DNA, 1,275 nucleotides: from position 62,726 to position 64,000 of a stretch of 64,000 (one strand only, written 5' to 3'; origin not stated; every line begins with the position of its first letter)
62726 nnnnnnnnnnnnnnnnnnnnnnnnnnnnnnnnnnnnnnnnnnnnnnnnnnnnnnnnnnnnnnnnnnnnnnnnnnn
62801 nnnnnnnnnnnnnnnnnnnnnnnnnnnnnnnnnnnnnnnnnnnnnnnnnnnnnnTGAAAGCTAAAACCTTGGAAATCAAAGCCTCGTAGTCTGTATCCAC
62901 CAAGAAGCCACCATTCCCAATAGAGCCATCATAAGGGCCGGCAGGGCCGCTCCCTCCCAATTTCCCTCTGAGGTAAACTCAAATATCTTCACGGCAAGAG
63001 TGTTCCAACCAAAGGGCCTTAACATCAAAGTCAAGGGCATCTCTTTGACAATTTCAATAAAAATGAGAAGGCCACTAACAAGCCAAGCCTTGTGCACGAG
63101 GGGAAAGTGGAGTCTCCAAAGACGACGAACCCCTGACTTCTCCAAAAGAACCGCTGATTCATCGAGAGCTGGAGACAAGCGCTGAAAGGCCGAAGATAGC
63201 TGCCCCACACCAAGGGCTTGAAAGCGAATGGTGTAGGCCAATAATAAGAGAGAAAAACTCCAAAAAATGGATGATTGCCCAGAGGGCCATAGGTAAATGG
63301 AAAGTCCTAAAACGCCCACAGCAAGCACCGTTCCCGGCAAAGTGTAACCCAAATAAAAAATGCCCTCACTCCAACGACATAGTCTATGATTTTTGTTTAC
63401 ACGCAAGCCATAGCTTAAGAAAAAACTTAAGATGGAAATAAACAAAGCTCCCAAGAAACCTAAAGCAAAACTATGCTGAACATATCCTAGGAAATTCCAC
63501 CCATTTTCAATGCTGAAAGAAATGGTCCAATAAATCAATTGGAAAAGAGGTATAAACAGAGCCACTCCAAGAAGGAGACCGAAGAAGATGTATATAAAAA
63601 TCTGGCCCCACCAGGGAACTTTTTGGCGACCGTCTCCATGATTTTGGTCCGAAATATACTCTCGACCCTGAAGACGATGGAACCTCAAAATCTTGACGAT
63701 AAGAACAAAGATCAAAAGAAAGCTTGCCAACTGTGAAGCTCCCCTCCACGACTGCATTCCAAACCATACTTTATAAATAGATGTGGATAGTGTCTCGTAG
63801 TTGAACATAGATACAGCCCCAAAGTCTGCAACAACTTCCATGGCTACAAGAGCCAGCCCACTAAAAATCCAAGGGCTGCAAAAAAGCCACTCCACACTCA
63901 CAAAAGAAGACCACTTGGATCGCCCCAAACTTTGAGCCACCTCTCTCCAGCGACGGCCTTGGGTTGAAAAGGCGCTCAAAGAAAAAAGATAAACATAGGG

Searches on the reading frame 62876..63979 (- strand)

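Call 14: search_protein_families(library=ncbifam, proteins=[window:62876-63979:-], max_evalue=0.00001)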
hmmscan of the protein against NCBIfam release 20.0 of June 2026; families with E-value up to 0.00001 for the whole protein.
window:62876-63979:- (367 aa): 4 families
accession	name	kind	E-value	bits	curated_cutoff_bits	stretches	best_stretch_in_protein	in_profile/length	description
TIGR03255.1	PhnV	equivalog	4.5e-14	52.8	358.7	1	169-352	70-252/270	2-aminoethylphosphonate ABC transport system, membrane component PhnV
TIGR02141.1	modB_ABC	equivalog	8.2e-14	51.7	182.6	2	170-356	3-196/208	molybdate ABC transporter permease subunit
TIGR01581.1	Mo_ABC_porter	hypoth_equivalog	4.1e-11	42.8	210.3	1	2-78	124-203/225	ABC transporter permease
TIGR03262.1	PhnU2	equivalog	7e-11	41.5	593.25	1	2-359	154-526/546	putative 2-aminoethylphosphonate ABC transporter permease subunit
